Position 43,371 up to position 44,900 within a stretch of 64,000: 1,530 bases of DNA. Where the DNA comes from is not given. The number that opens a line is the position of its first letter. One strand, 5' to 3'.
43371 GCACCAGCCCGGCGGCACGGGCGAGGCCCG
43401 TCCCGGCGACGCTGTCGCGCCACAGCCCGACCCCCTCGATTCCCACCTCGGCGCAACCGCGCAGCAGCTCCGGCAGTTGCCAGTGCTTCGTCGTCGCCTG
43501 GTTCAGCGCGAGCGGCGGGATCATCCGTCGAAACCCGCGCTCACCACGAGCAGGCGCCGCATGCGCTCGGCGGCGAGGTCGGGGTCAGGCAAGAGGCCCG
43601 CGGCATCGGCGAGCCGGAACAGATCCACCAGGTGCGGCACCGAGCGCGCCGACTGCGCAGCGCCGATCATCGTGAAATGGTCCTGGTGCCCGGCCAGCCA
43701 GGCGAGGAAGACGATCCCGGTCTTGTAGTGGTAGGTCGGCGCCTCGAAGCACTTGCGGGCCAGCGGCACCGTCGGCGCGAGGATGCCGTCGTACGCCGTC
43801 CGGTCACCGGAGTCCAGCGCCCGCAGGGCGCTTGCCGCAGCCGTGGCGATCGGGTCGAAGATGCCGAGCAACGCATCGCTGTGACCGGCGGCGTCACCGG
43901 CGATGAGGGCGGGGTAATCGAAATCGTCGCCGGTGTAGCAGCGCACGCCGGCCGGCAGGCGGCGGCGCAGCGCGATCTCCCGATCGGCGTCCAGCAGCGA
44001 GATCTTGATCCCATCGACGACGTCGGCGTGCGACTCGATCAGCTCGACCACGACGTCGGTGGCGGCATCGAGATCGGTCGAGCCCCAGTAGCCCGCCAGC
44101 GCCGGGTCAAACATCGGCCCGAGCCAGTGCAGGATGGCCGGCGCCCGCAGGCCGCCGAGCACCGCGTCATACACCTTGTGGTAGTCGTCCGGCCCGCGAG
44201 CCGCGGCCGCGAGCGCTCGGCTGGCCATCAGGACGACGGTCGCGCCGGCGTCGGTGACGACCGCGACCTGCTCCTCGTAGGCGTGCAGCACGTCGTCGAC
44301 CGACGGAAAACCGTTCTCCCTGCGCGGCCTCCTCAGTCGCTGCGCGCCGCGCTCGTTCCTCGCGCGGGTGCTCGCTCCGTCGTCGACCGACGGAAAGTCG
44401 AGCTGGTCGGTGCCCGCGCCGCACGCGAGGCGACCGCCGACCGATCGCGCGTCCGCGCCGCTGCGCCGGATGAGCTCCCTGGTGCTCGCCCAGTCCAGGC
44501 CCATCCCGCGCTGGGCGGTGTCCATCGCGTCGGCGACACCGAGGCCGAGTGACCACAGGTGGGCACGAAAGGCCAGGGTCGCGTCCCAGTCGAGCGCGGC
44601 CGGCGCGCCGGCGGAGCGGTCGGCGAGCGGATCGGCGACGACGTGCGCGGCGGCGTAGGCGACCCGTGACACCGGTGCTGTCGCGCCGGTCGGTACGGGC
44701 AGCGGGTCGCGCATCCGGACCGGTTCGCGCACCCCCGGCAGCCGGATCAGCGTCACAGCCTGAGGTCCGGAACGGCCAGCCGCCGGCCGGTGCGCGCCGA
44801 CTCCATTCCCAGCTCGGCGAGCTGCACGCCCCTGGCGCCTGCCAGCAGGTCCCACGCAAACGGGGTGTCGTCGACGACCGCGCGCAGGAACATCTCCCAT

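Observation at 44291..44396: Same repeat element sits in frame inside a DUF993 coding sequence, flanked by perfect 19-bp direct repeats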

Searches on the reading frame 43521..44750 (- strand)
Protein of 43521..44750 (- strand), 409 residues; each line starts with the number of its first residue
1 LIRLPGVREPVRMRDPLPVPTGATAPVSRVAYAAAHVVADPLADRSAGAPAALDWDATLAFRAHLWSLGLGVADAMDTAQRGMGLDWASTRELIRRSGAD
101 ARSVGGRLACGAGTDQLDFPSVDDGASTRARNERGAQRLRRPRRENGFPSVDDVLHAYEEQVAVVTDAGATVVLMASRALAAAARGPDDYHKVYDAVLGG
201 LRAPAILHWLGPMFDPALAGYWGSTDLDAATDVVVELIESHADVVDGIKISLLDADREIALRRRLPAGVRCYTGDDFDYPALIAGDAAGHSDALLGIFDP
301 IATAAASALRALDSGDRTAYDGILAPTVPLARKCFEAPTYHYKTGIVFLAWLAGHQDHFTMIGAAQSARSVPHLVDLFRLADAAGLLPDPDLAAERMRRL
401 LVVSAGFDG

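Call 11: search_protein_families(library=pfam, proteins=[window:43521-44750:-])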
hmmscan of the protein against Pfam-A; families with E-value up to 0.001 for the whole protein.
window:43521-44750:- (409 aa): 1 family
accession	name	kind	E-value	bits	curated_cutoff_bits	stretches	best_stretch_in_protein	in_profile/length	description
PF06187.17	DUF993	-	1.3e-173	577.8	24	1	11-403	13-379/382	Protein of unknown function (DUF993)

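Call 12: find_homologous_proteins(query=window:43521-44750:-, max_evalue=1e-30)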
Query window:43521-44750:- (409 aa): 8000 proteins with E <= 1e-30 among 8000 candidates; the best 120 are listed.
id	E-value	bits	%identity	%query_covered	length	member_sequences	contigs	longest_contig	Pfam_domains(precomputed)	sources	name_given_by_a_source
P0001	3.7e-256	868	100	97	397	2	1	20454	PF06187.18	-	-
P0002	6.2e-178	610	71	100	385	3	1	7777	PF06187.18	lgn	-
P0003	1.8e-169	582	69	100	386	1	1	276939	PF06187.18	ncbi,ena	-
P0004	8.4e-166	570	68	97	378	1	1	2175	PF06187.18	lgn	-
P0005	3.3e-164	565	68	99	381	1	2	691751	PF06187.18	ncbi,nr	ncbi:hypothetical protein ASE03_15870 [Kitasatospora sp. Root187]|nr:hypothetical protein ASC99_1888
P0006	2.0e-163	562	68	99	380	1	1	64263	PF06187.18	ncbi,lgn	-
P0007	1.2e-162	560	67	99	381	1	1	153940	PF06187.18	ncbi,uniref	ncbi:dihydrodipicolinate synthase family protein [Kitasatospora cineracea]|uniref:dihydrodipicolinat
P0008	1.3e-162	560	67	99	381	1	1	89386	PF06187.18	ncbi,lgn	ncbi:dihydrodipicolinate synthase family protein [Kitasatospora cineracea]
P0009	2.7e-162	558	66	99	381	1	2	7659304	PF06187.18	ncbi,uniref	ncbi:dihydrodipicolinate synthase family protein [Kitasatospora sp. NRRL B-11411]|uniref:dihydrodipi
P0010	2.7e-162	558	66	99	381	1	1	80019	PF06187.18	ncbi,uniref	ncbi:dihydrodipicolinate synthase family protein [Kitasatospora cineracea]|uniref:dihydrodipicolinat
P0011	6.3e-162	557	69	96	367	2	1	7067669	PF06187.18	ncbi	ncbi:dihydrodipicolinate synthase family protein [Kitasatospora sp. CMC57]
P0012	6.7e-162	557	68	96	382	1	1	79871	PF06187.18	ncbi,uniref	ncbi:dihydrodipicolinate synthase family protein [Kitasatospora purpeofusca]|uniref:dihydrodipicolin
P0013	1.4e-161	556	68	92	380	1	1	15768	PF06187.18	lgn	-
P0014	1.5e-161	556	68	96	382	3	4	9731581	PF06187.18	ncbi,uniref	ncbi:dihydrodipicolinate synthase family protein [Kitasatospora purpeofusca]|uniref:dihydrodipicolin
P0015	1.7e-161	556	66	99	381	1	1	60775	PF06187.18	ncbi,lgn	ncbi:dihydrodipicolinate synthase family protein [Kitasatospora cineracea]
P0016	2.2e-161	555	66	97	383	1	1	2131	PF06187.18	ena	-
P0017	2.4e-161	555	68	96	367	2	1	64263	PF06187.18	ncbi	ncbi:dihydrodipicolinate synthase family protein [Kitasatospora sp. P5_F3]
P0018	6.3e-161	554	67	96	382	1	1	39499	PF06187.18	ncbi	ncbi:dihydrodipicolinate synthase family protein [Kitasatospora sp. NPDC003701]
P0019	6.8e-161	554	67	98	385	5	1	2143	PF06187.18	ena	-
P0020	7.2e-161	554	67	96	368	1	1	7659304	PF06187.18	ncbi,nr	ncbi:dihydrodipicolinate synthase family protein [Kitasatospora sp. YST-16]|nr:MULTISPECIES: dihydro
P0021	8.7e-161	554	68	96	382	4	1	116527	PF06187.18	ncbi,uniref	ncbi:dihydrodipicolinate synthase family protein [Kitasatospora purpeofusca]|uniref:dihydrodipicolin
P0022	9.0e-161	553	66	99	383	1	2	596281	PF06187.18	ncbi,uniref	ncbi:dihydrodipicolinate synthase family protein [Kitasatospora cinereorecta]|uniref:Dihydrodipicoli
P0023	1.4e-160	553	70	92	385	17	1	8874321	PF06187.18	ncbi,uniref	ncbi:dihydrodipicolinate synthase family protein [Kitasatospora purpeofusca]|uniref:dihydrodipicolin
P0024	2.1e-160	552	68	96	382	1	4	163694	PF06187.18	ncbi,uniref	ncbi:dihydrodipicolinate synthase family protein [Kitasatospora purpeofusca]|uniref:dihydrodipicolin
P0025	2.2e-160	552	67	96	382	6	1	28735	PF06187.18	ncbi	-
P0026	2.6e-160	552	67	97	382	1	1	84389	PF06187.18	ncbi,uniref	ncbi:dihydrodipicolinate synthase family protein [Kitasatospora purpeofusca]|uniref:dihydrodipicolin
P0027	3.8e-160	551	68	96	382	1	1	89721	PF06187.18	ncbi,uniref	ncbi:dihydrodipicolinate synthase family protein [Kitasatospora purpeofusca]|uniref:dihydrodipicolin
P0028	4.2e-160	551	65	99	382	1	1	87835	PF06187.18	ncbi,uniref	ncbi:dihydrodipicolinate synthase family protein [Streptomyces sp. NPDC058525]|uniref:dihydrodipicol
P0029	4.5e-160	551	68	96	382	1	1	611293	PF06187.18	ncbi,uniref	ncbi:dihydrodipicolinate synthase family protein [Kitasatospora sp. NPDC089913]|uniref:dihydrodipico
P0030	4.6e-160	551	67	97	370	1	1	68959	PF06187.18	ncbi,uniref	ncbi:dihydrodipicolinate synthase family protein [Streptomyces sp. NPDC052107]|uniref:dihydrodipicol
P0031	5.7e-160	551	68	96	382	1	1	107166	PF06187.18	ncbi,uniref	ncbi:dihydrodipicolinate synthase family protein [Kitasatospora purpeofusca]|uniref:dihydrodipicolin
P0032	5.7e-160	551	68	96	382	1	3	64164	PF06187.18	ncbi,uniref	ncbi:dihydrodipicolinate synthase family protein [Kitasatospora purpeofusca]|uniref:dihydrodipicolin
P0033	6.0e-160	551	68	96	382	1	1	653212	PF06187.18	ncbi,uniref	ncbi:dihydrodipicolinate synthase family protein [Kitasatospora purpeofusca]|uniref:dihydrodipicolin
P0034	1.5e-159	549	68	96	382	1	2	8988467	PF06187.18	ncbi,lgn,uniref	ncbi:dihydrodipicolinate synthase family protein [Kitasatospora purpeofusca]|uniref:dihydrodipicolin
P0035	1.6e-159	549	69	91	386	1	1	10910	PF06187.18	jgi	jgi:hypothetical protein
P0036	2.2e-159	549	67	99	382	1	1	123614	PF06187.18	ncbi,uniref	ncbi:dihydrodipicolinate synthase family protein [Kitasatospora sp. NPDC015120]|uniref:dihydrodipico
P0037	2.2e-159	549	64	99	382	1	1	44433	PF06187.18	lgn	-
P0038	2.3e-159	549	66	98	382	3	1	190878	PF06187.18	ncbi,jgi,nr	ncbi:MAG TPA: dihydrodipicolinate synthase family protein [Mycobacteriales bacterium]|jgi:hypothetic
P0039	2.3e-159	549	65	99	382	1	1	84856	PF06187.18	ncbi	ncbi:dihydrodipicolinate synthase family protein [Kitasatospora sp. NPDC001683]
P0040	2.4e-159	549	67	99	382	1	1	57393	PF06187.18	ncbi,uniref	ncbi:dihydrodipicolinate synthase family protein [Kitasatospora purpeofusca]|uniref:dihydrodipicolin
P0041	2.6e-159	549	67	96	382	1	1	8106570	PF06187.18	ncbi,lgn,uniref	ncbi:dihydrodipicolinate synthase family protein [Kitasatospora purpeofusca]|uniref:dihydrodipicolin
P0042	4.5e-159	548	67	96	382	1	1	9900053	PF06187.18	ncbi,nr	ncbi:Protein of unknown function [Streptomyces sp. TLI_053]|nr:Protein of unknown function [Streptom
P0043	5.4e-159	548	66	99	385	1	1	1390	PF06187.18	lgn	-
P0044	5.7e-159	548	68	97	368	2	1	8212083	PF06187.18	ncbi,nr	ncbi:dihydrodipicolinate synthase family protein [Kitasatospora gansuensis]|nr:dihydrodipicolinate s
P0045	1.3e-158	546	65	99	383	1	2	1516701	PF06187.18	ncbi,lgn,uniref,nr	ncbi:dihydrodipicolinate synthase family protein [Kitasatospora paracochleata]|uniref:Dihydrodipicol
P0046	1.9e-158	546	66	99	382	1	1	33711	PF06187.18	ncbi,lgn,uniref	ncbi:dihydrodipicolinate synthase family protein [Kitasatospora sp. NPDC097643]|uniref:dihydrodipico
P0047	2.7e-158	545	66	96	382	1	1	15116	PF06187.18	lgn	-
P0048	2.9e-158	545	64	99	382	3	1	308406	PF06187.18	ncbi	ncbi:dihydrodipicolinate synthase family protein [Streptomyces sp. SYSU K21746]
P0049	2.9e-158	545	66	99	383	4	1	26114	PF06187.18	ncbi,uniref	ncbi:dihydrodipicolinate synthase family protein [Streptomyces sp. BE20]|uniref:dihydrodipicolinate 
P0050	3.2e-158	545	67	96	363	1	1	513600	PF06187.18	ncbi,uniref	ncbi:dihydrodipicolinate synthase family protein [Kitasatospora sp. NPDC051853]|uniref:dihydrodipico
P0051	3.9e-158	545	70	89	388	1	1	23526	PF06187.18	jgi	jgi:hypothetical protein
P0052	4.5e-158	545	67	96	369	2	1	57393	PF06187.18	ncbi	ncbi:dihydrodipicolinate synthase family protein [Kitasatospora purpeofusca]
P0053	4.8e-158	544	66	99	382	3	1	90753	PF06187.18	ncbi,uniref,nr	ncbi:dihydrodipicolinate synthase family protein [Kitasatospora sp. RG8]|uniref:dihydrodipicolinate 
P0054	7.1e-158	544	66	99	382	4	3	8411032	PF06187.18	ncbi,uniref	ncbi:dihydrodipicolinate synthase family protein [Kitasatospora paranensis]|uniref:Dihydrodipicolina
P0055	9.5e-158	543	64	100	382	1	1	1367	PF06187.18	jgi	jgi:hypothetical protein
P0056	1.1e-157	543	66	99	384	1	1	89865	PF06187.18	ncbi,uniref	ncbi:dihydrodipicolinate synthase family protein [Streptomyces sp. NPDC056361]|uniref:dihydrodipicol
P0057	1.1e-157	543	66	99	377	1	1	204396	PF06187.18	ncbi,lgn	ncbi:dihydrodipicolinate synthase family protein [Kitasatospora sp. NPDC004289]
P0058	1.4e-157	543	65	99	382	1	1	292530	PF06187.18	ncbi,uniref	ncbi:dihydrodipicolinate synthase family protein [Kitasatospora sp. NPDC057015]|uniref:dihydrodipico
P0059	1.8e-157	543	68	91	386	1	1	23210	PF06187.18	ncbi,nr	ncbi:MAG TPA: dihydrodipicolinate synthase family protein [Pseudonocardia sp.]|nr:dihydrodipicolinat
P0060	2.0e-157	542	66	99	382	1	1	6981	PF06187.18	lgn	-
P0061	2.3e-157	542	65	99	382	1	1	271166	PF06187.18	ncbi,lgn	ncbi:dihydrodipicolinate synthase family protein [Streptomyces sp. NPDC002676]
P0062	2.9e-157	542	64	100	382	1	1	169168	PF06187.18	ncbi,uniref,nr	ncbi:dihydrodipicolinate synthase family protein [Streptomyces sp. DK15]|uniref:dihydrodipicolinate 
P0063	4.0e-157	541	67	96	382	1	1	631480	PF06187.18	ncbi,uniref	ncbi:dihydrodipicolinate synthase family protein [Kitasatospora purpeofusca]|uniref:dihydrodipicolin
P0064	4.3e-157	541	65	97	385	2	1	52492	PF06187.18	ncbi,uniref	ncbi:dihydrodipicolinate synthase family protein [Kitasatospora sp. NPDC048296]|uniref:dihydrodipico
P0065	4.5e-157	541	66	96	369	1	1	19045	PF06187.18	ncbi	ncbi:dihydrodipicolinate synthase family protein [Kitasatospora sp. NPDC004240]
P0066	4.8e-157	541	66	97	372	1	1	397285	PF06187.18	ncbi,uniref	ncbi:dihydrodipicolinate synthase family protein [Kitasatospora sp. NPDC002040]|uniref:dihydrodipico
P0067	4.8e-157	541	65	99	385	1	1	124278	PF06187.18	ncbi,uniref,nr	ncbi:dihydrodipicolinate synthase family protein [Streptomyces sp. NRRL WC-3742]|uniref:dihydrodipic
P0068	5.6e-157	541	65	99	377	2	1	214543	PF06187.18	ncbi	ncbi:dihydrodipicolinate synthase family protein [Kitasatospora sp. NPDC001664]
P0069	6.1e-157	541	66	99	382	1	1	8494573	PF06187.18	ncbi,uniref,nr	ncbi:dihydrodipicolinate synthase family protein [Kitasatospora xanthocidica]|uniref:Dihydrodipicoli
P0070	6.1e-157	541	66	96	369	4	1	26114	PF06187.18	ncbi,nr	ncbi:dihydrodipicolinate synthase family protein [Streptomyces sp. BE20]|nr:dihydrodipicolinate synt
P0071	6.3e-157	541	66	96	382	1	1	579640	PF06187.18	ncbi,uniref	ncbi:dihydrodipicolinate synthase family protein [Kitasatospora sp. NPDC058048]|uniref:dihydrodipico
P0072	7.6e-157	541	66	96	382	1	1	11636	PF06187.18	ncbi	ncbi:dihydrodipicolinate synthase family protein [Kitasatospora sp. NPDC054939]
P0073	8.1e-157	540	66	99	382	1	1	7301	PF06187.18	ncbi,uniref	ncbi:dihydrodipicolinate synthase family protein [Kitasatospora sp. NPDC056783]|uniref:dihydrodipico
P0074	9.6e-157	540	66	99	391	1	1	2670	PF06187.18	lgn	-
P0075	1.1e-156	540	65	99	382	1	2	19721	PF06187.18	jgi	-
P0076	1.4e-156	540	65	100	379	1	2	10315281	PF06187.18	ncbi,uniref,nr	ncbi:dihydrodipicolinate synthase family protein [Streptomyces sp. NBC_00401]|uniref:dihydrodipicoli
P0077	1.6e-156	539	67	96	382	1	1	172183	PF06187.18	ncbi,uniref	ncbi:dihydrodipicolinate synthase family protein [Kitasatospora sp. NPDC094015]|uniref:dihydrodipico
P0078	1.6e-156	539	64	99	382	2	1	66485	PF06187.18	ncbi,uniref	ncbi:dihydrodipicolinate synthase family protein [Kitasatospora sp. NPDC002227]|uniref:dihydrodipico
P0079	1.7e-156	539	66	97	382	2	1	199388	PF06187.18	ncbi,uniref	ncbi:dihydrodipicolinate synthase family protein [Kitasatospora sp. NPDC089509]|uniref:dihydrodipico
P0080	1.7e-156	539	67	92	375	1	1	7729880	PF06187.18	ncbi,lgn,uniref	ncbi:dihydrodipicolinate synthase family protein [Kitasatospora sp. NBC_00070]|uniref:dihydrodipicol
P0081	1.7e-156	539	68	89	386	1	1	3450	PF06187.18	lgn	-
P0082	2.1e-156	539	64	100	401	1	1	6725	PF06187.18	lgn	-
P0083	2.5e-156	539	65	99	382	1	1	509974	PF06187.18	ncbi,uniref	ncbi:dihydrodipicolinate synthase family protein [Kitasatospora sp. NPDC058184]|uniref:dihydrodipico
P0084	2.8e-156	539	66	98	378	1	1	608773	PF06187.18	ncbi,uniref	ncbi:dihydrodipicolinate synthase family protein [Kitasatospora sp. NPDC096147]|uniref:dihydrodipico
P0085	3.2e-156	538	66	99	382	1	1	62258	PF06187.18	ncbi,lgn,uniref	ncbi:dihydrodipicolinate synthase family protein [Kitasatospora sp. NPDC089797]|uniref:dihydrodipico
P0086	4.0e-156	538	65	99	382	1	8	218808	PF06187.18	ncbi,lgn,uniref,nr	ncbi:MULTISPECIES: dihydrodipicolinate synthase family protein [Streptomycetaceae]|uniref:dihydrodip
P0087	4.1e-156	538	65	98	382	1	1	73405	PF06187.18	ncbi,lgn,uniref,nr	ncbi:dihydrodipicolinate synthase family protein [Streptomyces sp. AP-93]|uniref:dihydrodipicolinate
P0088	4.5e-156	538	65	97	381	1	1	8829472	PF06187.18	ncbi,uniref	ncbi:dihydrodipicolinate synthase family protein [Peterkaempfera sp. SMS 1(5)a]|uniref:dihydrodipico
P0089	5.5e-156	538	68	95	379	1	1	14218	PF06187.18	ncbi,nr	ncbi:MAG TPA: dihydrodipicolinate synthase family protein [Mycobacteriales bacterium]|nr:dihydrodipi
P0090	6.6e-156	537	66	96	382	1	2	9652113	PF06187.18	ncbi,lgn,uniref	ncbi:dihydrodipicolinate synthase family protein [Kitasatospora sp. NBC_01560]|uniref:dihydrodipicol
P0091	7.3e-156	537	65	100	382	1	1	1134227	PF06187.18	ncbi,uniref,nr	ncbi:dihydrodipicolinate synthase family protein [Streptomyces sp. NBC_00424]|uniref:dihydrodipicoli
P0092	8.0e-156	537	65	99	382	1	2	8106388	PF06187.18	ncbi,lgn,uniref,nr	ncbi:dihydrodipicolinate synthase family protein [Streptomyces sp. NBC_00820]|uniref:dihydrodipicoli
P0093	8.3e-156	537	65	100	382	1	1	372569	PF06187.18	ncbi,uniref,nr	ncbi:dihydrodipicolinate synthase family protein [Kitasatospora sp. RB6PN24]|uniref:dihydrodipicolin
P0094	8.5e-156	537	65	99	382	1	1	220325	PF06187.18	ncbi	ncbi:dihydrodipicolinate synthase family protein [Streptomyces sp. NPDC002671]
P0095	1.1e-155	537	65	99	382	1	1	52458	PF06187.18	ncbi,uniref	ncbi:dihydrodipicolinate synthase family protein [Kitasatospora sp. NPDC056800]|uniref:dihydrodipico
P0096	1.4e-155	536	65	95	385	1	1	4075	PF06187.18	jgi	jgi:hypothetical protein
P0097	1.5e-155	536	64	98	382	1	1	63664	PF06187.18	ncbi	-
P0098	2.2e-155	536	69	92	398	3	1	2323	PF06187.18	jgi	-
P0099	2.4e-155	536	65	99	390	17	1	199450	PF06187.18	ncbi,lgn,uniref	ncbi:dihydrodipicolinate synthase family protein [Kitasatospora sp. NPDC094016]|uniref:dihydrodipico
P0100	3.2e-155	535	65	99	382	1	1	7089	PF06187.18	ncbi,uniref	ncbi:dihydrodipicolinate synthase family protein [Kitasatospora sp. NPDC127067]|uniref:dihydrodipico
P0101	3.9e-155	535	66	99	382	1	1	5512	PF06187.18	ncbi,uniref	ncbi:dihydrodipicolinate synthase family protein [Kitasatospora sp. NPDC036755]|uniref:dihydrodipico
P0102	7.0e-155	534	66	95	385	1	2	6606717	PF06187.18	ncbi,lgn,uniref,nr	ncbi:hypothetical protein FHR81_005626 [Actinoalloteichus hoggarensis]|uniref:Uncharacterized protei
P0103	7.7e-155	534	66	96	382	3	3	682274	PF06187.18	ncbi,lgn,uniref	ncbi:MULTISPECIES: dihydrodipicolinate synthase family protein [unclassified Kitasatospora]|uniref:d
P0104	8.0e-155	534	65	99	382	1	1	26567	PF06187.18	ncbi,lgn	ncbi:dihydrodipicolinate synthase family protein [Kitasatospora sp. NPDC002543]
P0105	1.1e-154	533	66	95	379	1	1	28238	PF06187.18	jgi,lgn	jgi:hypothetical protein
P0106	1.3e-154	533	68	89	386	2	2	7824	PF06187.18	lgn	-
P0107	1.3e-154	533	66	96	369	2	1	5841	PF06187.18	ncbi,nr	ncbi:dihydrodipicolinate synthase family protein [Streptomyces sp. CBMA156]|nr:dihydrodipicolinate s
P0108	1.5e-154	533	64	99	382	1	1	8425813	PF06187.18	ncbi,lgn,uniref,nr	ncbi:dihydrodipicolinate synthase family protein [Kitasatospora sp. NBC_01266]|uniref:dihydrodipicol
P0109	1.7e-154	533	67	95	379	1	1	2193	PF06187.18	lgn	-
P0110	2.2e-154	532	64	100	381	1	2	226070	PF06187.18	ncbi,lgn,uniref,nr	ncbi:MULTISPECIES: dihydrodipicolinate synthase family protein [unclassified Streptomyces]|uniref:di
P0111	2.2e-154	532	66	94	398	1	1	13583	PF06187.18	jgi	jgi:hypothetical protein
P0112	2.2e-154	532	64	100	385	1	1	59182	PF06187.18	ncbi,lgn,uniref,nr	ncbi:dihydrodipicolinate synthase family protein [Pseudonocardia spinosispora]|uniref:dihydrodipicol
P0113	2.4e-154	532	64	99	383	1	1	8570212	PF06187.18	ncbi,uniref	ncbi:dihydrodipicolinate synthase family protein [Kitasatospora terrestris]|uniref:Dihydrodipicolina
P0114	2.5e-154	532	66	94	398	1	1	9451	PF06187.18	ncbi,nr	ncbi:MAG TPA: dihydrodipicolinate synthase family protein [Pseudonocardia sp.]|nr:dihydrodipicolinat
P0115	2.6e-154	532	67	92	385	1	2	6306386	PF06187.18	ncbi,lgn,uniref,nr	ncbi:dihydrodipicolinate synthase family protein [Actinoalloteichus hymeniacidonis]|uniref:DUF993 fa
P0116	2.6e-154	532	65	99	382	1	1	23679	PF06187.18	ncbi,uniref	ncbi:dihydrodipicolinate synthase family protein [Kitasatospora sp. NPDC056327]|uniref:dihydrodipico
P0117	2.7e-154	532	67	95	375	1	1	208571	PF06187.18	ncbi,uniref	ncbi:dihydrodipicolinate synthase family protein [Kitasatospora sp. NPDC101801]|uniref:dihydrodipico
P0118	3.3e-154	532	67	91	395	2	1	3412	PF06187.18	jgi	jgi:hypothetical protein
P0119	3.8e-154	532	64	100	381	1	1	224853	PF06187.18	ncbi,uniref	ncbi:dihydrodipicolinate synthase family protein [Streptomyces sp. LMG1-1-1.1]|uniref:dihydrodipicol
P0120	4.0e-154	532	64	99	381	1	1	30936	PF06187.18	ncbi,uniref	ncbi:dihydrodipicolinate synthase family protein [Streptomyces sp. NPDC058459]|uniref:dihydrodipicol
